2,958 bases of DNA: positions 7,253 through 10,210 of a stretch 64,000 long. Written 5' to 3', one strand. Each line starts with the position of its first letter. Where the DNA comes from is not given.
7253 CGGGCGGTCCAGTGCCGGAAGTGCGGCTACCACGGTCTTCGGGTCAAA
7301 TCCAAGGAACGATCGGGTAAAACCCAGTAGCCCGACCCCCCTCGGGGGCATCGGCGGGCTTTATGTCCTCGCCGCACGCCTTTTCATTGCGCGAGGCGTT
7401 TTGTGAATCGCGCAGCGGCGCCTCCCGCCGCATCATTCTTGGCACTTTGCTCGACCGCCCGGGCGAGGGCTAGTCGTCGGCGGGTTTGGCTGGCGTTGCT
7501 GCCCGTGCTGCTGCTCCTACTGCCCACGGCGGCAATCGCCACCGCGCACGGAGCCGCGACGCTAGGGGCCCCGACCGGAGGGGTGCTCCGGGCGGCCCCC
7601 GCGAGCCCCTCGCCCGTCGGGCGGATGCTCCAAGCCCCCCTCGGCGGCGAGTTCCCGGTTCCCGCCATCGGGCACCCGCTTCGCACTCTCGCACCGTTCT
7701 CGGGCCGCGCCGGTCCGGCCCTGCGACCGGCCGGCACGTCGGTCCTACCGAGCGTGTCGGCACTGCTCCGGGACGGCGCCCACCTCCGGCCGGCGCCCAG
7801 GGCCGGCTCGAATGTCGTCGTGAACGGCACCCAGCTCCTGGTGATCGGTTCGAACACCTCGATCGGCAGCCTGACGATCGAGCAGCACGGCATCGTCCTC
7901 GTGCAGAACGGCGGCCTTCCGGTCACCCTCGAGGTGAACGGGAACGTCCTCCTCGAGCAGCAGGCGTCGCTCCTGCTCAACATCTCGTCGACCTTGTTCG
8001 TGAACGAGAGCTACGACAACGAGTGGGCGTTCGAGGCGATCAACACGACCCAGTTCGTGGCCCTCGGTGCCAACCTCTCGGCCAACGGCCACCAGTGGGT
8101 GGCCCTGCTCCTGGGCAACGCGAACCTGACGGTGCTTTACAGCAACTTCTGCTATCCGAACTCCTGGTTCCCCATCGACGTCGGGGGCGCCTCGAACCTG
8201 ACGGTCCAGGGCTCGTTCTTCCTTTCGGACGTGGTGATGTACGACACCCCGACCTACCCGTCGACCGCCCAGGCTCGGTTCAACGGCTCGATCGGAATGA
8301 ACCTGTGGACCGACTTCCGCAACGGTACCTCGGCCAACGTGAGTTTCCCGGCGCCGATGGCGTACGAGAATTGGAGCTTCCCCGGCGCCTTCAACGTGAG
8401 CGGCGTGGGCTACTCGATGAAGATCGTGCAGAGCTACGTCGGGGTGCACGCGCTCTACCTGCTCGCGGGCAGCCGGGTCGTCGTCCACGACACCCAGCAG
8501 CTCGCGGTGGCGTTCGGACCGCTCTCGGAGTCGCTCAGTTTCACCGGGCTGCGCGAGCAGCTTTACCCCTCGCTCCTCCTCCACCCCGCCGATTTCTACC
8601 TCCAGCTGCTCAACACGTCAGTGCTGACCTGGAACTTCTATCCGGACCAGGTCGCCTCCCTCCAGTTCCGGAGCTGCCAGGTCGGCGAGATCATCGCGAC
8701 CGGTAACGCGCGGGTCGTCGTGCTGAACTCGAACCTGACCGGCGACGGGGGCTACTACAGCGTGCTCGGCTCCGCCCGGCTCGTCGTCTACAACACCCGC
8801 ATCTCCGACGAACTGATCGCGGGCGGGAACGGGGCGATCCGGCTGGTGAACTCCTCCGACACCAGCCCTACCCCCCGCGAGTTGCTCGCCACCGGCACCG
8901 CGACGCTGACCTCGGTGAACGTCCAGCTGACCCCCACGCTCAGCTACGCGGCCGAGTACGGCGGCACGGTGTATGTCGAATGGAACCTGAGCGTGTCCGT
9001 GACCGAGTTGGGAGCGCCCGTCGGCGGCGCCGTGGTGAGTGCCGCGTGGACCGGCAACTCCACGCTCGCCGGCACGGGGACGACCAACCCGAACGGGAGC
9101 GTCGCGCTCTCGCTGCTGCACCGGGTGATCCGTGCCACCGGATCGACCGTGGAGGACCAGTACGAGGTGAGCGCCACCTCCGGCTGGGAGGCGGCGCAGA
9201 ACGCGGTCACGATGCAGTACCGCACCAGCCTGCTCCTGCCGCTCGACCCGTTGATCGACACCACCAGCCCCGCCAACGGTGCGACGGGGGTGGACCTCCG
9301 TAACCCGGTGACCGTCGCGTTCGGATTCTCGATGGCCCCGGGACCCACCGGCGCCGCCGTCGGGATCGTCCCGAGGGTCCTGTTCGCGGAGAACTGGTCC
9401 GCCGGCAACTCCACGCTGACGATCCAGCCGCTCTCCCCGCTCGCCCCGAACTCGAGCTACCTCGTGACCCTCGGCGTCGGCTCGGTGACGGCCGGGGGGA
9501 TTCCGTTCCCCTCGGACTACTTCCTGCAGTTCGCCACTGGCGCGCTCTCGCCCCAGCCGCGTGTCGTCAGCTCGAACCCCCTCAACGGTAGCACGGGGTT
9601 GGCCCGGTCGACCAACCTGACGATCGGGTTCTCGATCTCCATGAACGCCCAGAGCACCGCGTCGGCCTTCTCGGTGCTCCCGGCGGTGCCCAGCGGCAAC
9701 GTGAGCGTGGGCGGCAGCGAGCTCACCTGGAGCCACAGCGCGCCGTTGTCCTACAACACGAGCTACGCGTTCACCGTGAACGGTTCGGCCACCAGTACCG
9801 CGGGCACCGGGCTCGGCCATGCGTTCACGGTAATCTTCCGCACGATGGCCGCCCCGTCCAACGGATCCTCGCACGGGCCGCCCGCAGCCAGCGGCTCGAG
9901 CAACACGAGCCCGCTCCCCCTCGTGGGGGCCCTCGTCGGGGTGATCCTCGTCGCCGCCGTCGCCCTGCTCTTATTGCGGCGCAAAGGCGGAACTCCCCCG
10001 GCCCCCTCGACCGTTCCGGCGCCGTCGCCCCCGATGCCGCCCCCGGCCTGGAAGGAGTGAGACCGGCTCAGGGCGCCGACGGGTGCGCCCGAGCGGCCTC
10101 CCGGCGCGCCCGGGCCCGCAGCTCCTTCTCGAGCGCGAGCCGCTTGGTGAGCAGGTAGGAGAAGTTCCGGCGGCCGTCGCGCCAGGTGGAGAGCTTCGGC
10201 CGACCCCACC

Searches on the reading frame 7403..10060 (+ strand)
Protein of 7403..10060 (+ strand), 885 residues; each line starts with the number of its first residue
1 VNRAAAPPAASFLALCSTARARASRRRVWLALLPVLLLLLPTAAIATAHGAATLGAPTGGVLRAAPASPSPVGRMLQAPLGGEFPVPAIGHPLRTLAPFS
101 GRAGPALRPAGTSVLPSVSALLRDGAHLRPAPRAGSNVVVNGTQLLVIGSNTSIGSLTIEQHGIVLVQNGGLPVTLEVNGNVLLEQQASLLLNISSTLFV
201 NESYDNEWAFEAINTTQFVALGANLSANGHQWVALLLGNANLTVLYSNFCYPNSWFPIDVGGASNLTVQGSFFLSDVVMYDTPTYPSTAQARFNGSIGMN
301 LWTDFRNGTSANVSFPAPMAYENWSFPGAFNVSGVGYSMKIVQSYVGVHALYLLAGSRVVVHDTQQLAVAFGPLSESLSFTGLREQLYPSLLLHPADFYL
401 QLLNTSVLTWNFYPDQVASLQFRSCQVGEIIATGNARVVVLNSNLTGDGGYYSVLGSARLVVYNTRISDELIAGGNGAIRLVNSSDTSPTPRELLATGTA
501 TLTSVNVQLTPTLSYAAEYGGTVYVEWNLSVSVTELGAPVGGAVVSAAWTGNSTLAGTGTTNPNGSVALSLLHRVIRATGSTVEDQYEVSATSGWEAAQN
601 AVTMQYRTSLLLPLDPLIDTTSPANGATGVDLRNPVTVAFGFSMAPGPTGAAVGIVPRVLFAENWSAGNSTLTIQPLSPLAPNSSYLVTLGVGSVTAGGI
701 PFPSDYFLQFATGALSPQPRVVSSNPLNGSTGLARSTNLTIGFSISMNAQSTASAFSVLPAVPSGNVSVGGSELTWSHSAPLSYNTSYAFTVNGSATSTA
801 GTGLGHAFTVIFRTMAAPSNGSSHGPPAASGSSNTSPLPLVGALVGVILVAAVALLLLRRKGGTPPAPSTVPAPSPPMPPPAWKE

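Call 87: search_protein_families(library=pfam, proteins=[window:7403-10060:+], max_evalue=0.001)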
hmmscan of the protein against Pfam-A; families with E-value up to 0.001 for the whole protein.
window:7403-10060:+ (885 aa): 1 family
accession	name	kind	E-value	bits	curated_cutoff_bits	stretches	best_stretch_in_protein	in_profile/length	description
PF13205.12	Big_5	-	8.1e-23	81.6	23.6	2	718-814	4-105/105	Bacterial Ig-like domain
